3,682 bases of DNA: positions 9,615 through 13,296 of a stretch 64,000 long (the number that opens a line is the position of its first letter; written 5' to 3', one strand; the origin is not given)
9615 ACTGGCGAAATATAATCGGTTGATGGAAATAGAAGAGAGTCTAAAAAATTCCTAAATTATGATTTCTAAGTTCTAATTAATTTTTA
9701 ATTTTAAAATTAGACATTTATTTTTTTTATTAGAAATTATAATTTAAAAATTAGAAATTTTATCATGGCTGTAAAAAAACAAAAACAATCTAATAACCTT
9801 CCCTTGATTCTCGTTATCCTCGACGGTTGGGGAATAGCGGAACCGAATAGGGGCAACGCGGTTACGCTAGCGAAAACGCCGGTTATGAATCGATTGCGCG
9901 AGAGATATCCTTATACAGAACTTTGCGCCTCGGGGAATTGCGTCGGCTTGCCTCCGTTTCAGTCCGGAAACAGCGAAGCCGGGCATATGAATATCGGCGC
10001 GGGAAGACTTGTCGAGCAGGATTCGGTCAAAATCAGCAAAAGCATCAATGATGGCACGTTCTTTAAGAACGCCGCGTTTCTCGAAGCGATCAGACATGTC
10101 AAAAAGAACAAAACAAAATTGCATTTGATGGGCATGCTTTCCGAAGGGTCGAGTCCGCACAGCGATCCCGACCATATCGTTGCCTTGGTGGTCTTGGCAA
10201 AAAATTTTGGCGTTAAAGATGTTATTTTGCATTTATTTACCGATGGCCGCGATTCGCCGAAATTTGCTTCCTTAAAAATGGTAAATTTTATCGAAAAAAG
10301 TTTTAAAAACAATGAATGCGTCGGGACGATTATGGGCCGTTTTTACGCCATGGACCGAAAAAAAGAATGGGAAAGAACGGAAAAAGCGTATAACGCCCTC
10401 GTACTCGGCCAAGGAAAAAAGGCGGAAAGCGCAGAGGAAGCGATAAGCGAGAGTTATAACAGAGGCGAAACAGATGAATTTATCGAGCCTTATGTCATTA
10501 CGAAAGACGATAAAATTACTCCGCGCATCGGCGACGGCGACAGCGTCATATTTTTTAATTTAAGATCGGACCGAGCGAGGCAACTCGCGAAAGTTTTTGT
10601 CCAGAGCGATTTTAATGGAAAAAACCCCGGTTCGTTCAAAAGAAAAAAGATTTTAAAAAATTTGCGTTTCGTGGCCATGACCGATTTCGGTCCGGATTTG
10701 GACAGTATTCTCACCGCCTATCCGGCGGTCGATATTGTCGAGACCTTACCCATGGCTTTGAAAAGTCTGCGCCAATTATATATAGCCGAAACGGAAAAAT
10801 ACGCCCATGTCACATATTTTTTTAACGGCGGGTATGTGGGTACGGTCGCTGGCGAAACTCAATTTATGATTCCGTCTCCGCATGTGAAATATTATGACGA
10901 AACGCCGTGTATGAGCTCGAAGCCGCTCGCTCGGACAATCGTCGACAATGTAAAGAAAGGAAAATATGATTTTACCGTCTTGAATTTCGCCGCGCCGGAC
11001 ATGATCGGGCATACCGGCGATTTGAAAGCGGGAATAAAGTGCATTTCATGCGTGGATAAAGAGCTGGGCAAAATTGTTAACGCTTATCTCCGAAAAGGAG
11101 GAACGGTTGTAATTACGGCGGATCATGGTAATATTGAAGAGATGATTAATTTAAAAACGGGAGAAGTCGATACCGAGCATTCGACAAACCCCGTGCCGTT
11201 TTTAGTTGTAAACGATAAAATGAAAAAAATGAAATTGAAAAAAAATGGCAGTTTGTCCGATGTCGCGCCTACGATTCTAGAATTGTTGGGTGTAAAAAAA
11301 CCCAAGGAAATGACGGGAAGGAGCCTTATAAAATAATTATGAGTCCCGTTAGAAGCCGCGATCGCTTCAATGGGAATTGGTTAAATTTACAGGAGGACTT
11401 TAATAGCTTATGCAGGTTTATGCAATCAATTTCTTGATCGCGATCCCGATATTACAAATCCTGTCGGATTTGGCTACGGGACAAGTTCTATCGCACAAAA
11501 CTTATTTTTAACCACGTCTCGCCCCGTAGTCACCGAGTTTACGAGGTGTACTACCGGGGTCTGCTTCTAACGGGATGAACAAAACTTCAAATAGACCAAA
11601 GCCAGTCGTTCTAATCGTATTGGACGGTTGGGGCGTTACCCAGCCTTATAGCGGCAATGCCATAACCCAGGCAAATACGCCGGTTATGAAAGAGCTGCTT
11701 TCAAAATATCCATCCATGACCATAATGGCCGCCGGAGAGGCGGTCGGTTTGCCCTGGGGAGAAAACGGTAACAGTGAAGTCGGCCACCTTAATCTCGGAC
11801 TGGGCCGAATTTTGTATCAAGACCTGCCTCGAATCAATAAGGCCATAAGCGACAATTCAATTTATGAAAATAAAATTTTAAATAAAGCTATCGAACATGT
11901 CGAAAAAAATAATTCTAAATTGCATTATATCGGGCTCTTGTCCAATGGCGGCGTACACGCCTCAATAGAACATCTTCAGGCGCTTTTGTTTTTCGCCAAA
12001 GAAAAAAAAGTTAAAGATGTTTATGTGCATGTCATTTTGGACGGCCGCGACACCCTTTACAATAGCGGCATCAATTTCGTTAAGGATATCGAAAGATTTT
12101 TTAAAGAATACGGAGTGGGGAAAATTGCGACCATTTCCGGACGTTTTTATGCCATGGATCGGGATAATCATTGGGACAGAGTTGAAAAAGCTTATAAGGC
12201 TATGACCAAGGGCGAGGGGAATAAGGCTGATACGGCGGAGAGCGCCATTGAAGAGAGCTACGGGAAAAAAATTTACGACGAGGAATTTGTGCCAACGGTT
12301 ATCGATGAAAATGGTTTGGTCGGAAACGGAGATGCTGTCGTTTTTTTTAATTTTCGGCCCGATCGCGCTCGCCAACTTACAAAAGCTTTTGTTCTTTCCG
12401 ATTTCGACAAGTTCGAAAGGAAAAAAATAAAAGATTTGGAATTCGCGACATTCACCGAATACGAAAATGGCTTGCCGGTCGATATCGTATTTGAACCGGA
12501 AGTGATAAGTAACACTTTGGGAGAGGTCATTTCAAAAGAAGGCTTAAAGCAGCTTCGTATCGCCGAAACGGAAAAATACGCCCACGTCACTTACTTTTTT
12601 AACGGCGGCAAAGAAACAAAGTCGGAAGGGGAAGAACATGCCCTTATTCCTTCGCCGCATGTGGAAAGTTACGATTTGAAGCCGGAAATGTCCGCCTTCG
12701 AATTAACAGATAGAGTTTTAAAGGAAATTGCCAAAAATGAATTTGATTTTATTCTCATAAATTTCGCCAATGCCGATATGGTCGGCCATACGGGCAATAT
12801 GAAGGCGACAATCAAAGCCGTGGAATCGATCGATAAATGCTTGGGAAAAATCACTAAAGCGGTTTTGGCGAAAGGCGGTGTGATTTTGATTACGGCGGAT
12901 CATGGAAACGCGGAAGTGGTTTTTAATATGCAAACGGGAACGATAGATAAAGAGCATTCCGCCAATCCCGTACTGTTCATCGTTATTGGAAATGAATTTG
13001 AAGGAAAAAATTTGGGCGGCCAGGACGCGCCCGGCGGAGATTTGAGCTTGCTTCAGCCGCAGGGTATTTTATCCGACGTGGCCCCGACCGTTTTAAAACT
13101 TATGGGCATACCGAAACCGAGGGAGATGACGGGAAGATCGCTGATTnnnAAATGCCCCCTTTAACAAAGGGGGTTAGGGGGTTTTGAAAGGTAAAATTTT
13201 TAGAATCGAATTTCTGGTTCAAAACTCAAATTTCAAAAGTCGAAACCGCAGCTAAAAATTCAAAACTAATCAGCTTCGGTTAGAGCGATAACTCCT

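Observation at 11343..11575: Structured 230-nt element wedged exactly between the two gpmI paralogs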

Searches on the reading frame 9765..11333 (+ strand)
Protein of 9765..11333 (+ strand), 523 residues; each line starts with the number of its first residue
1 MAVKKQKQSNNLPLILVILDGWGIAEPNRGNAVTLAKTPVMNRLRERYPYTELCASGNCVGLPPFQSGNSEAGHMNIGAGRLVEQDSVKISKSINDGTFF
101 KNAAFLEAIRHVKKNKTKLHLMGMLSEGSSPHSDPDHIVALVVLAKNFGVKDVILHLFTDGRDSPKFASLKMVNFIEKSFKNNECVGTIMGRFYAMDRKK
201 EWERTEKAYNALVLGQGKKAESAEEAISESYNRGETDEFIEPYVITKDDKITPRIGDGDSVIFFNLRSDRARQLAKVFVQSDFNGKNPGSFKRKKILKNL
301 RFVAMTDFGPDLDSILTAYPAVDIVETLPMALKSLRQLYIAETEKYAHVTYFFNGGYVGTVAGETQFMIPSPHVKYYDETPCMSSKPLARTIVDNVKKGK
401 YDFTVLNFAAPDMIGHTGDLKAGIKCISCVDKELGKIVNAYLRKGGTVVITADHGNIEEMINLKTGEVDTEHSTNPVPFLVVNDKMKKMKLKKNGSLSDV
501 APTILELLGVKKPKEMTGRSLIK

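Call 18: find_encoding_contigs(protein=window:9765-11333:+, flank=5000, max_places=10)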
Protein window:9765-11333:+ (523 aa): 2 contigs read that carry it; 1 place shown.
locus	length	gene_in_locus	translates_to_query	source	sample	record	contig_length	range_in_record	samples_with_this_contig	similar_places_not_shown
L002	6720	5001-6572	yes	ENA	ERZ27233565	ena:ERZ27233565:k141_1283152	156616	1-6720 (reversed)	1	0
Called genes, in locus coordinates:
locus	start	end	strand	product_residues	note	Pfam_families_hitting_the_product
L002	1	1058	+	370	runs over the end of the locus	PF13180:PDZ_2, PF17820:PDZ_6 (weak)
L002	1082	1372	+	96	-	-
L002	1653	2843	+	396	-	PF00162:PGK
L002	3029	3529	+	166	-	-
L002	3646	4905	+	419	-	PF03952:Enolase_N, PF00113:Enolase_C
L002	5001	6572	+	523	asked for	PF01676:Metalloenzyme, PF06415:iPGM_N, PF00884:Sulfatase (weak)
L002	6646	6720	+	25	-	?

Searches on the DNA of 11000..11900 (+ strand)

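Call 4: search_rna_families(source=window, start=11000, end=11900, threshold=evalue, max_evalue=10, show_alignments=3)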
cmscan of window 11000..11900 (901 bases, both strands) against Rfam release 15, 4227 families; matches with E-value up to 10: 0.
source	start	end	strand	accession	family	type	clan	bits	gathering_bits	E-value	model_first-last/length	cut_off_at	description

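Call 15: search_dna_similar(query=window:11337-11580:+, collection=phages, mode=distant, max_evalue=1)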
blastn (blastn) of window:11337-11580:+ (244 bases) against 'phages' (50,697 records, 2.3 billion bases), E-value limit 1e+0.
No match.

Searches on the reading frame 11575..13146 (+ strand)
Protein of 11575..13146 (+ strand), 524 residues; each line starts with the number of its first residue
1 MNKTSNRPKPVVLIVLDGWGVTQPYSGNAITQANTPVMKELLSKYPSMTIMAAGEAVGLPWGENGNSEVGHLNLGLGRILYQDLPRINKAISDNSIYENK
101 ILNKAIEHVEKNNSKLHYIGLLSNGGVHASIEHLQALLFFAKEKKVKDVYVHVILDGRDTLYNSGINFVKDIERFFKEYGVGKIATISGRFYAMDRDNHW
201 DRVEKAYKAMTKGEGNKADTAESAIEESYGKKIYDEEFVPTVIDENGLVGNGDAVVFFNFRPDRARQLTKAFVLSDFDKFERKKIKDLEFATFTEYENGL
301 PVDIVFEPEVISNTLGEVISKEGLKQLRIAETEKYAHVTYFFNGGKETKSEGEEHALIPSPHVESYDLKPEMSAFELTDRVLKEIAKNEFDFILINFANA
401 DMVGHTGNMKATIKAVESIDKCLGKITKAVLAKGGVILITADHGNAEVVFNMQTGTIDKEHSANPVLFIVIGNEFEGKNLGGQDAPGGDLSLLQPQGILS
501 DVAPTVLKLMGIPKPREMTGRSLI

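Call 16: find_encoding_contigs(protein=window:11575-13146:+, flank=5000, max_places=10)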
Protein window:11575-13146:+ (524 aa): 2 contigs read that carry it; 1 place shown.
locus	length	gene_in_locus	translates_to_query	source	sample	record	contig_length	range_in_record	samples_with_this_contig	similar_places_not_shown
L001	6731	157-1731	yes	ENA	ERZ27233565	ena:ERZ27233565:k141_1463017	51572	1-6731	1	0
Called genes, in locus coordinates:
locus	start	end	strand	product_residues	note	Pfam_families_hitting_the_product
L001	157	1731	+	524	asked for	PF01676:Metalloenzyme, PF06415:iPGM_N, PF01663:Phosphodiest (weak)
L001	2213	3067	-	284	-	PF04072:LCM (weak)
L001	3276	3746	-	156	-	-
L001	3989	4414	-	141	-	PF02681:DUF212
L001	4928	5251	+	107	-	PF00166:Cpn10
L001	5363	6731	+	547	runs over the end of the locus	PF00118:Cpn60_TCP1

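Call 20: find_homologous_proteins(query=window:11575-13146:+, max_evalue=1e-100)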
Query window:11575-13146:+ (524 aa): 8000 proteins with E <= 1e-100 among 8000 candidates; the best 120 are listed.
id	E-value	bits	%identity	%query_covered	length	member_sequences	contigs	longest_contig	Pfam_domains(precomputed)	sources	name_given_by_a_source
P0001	0.0e+0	1177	100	100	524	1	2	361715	PF06415.19,PF01676.24,PF01663.28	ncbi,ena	-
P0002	8.5e-267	904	75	100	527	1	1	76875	PF06415.19,PF01676.24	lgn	-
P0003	9.9e-265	897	75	100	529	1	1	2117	PF06415.19,PF01676.24,PF01663.28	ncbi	-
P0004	6.0e-263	891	72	100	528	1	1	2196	PF06415.19,PF01676.24,PF01663.28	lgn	-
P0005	5.1e-261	885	73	100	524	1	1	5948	PF06415.19,PF01676.24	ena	-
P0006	1.0e-260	883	71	100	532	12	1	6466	PF06415.19,PF01676.24,PF01663.28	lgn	-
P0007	1.8e-260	883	73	99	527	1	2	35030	PF06415.19,PF01676.24,PF01663.28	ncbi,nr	ncbi:2,3-bisphosphoglycerate-independent phosphoglycerate mutase [Candidatus Falkowbacteria bacteriu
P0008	8.7e-260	880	72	100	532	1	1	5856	PF06415.19,PF01676.24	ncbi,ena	-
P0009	5.2e-259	878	72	100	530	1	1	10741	PF06415.19,PF01676.24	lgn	-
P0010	1.1e-258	877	73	100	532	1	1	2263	PF06415.19,PF01676.24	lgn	-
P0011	2.1e-258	876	72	100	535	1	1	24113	PF06415.19,PF01676.24,PF01663.28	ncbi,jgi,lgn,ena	-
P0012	2.5e-258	876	72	100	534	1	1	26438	PF06415.19,PF01676.24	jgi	-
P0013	3.5e-258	875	72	100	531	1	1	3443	PF06415.19,PF01676.24,PF01663.28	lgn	-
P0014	3.8e-258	875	73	100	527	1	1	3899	PF06415.19,PF01676.24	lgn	-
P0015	6.5e-258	874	73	99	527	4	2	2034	PF06415.19,PF01676.24,PF01663.28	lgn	-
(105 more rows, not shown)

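Call 42: find_encoding_contigs(protein=P0002, flank=3000, max_places=3)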
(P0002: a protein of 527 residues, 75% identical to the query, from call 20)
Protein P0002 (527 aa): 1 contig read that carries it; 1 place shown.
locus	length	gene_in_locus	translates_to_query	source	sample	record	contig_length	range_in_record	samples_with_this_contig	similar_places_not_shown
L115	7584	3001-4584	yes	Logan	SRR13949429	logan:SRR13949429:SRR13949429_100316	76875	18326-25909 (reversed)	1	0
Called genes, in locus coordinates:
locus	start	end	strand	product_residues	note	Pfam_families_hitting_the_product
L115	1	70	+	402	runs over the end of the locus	PF00162:PGK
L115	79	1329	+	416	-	PF03952:Enolase_N, PF00113:Enolase_C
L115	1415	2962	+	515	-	PF01676:Metalloenzyme, PF06415:iPGM_N, PF01663:Phosphodiest (weak)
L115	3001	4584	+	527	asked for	PF01676:Metalloenzyme, PF06415:iPGM_N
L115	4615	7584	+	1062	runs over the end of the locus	PF05345:He_PIG, PF18957:RibLong (weak), PF00090:TSP_1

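Call 43: find_encoding_contigs(protein=P0007, flank=3000, max_places=3)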
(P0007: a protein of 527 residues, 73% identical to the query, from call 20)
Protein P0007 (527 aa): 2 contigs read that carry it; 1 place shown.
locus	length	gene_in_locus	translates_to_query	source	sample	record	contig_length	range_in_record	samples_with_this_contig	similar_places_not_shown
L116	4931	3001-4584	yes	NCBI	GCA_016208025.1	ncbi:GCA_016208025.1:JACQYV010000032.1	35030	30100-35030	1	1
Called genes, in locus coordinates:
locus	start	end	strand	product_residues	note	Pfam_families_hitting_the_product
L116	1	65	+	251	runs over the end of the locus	PF04402:SIMPL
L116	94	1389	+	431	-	PF03952:Enolase_N, PF00113:Enolase_C, PF13378:MR_MLE_C (weak)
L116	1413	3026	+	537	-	PF01676:Metalloenzyme, PF06415:iPGM_N, PF01663:Phosphodiest (weak)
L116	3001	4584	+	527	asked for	PF01676:Metalloenzyme, PF06415:iPGM_N, PF01663:Phosphodiest (weak)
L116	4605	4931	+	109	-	?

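Call 44: find_encoding_contigs(protein=P0011, flank=3000, max_places=3)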
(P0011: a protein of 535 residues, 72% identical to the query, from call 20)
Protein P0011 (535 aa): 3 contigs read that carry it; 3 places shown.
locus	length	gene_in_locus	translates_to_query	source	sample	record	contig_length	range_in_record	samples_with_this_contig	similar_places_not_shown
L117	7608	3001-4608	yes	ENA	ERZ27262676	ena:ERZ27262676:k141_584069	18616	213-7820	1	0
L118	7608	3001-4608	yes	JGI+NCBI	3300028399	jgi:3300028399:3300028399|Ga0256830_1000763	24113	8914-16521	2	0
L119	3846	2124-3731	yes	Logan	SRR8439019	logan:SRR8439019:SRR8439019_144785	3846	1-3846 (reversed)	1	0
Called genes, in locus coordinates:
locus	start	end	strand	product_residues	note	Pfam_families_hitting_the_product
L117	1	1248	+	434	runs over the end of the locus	PF03952:Enolase_N, PF00113:Enolase_C, PF13378:MR_MLE_C (weak)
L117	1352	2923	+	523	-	PF01676:Metalloenzyme, PF06415:iPGM_N, PF01663:Phosphodiest (weak)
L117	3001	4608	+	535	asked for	PF01676:Metalloenzyme, PF06415:iPGM_N, PF01663:Phosphodiest (weak)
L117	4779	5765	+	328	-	PF00953:Glycos_transf_4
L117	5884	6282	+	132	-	PF00829:Ribosomal_L21p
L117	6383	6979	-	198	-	PF21176:RecR_HhH, PF01751:Toprim, PF13662:Toprim_4, PF21175:RecR_C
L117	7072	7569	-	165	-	PF01327:Pep_deformylase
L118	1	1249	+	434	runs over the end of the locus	PF03952:Enolase_N, PF00113:Enolase_C, PF13378:MR_MLE_C (weak)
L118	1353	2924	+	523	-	PF01676:Metalloenzyme, PF06415:iPGM_N, PF01663:Phosphodiest (weak)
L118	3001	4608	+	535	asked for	PF01676:Metalloenzyme, PF06415:iPGM_N, PF01663:Phosphodiest (weak)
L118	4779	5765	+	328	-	PF00953:Glycos_transf_4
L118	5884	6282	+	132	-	PF00829:Ribosomal_L21p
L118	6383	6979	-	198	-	PF21176:RecR_HhH, PF01751:Toprim, PF13662:Toprim_4, PF21175:RecR_C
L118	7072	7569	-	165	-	PF01327:Pep_deformylase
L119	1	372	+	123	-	?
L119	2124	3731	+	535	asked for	PF01676:Metalloenzyme, PF06415:iPGM_N, PF01663:Phosphodiest (weak)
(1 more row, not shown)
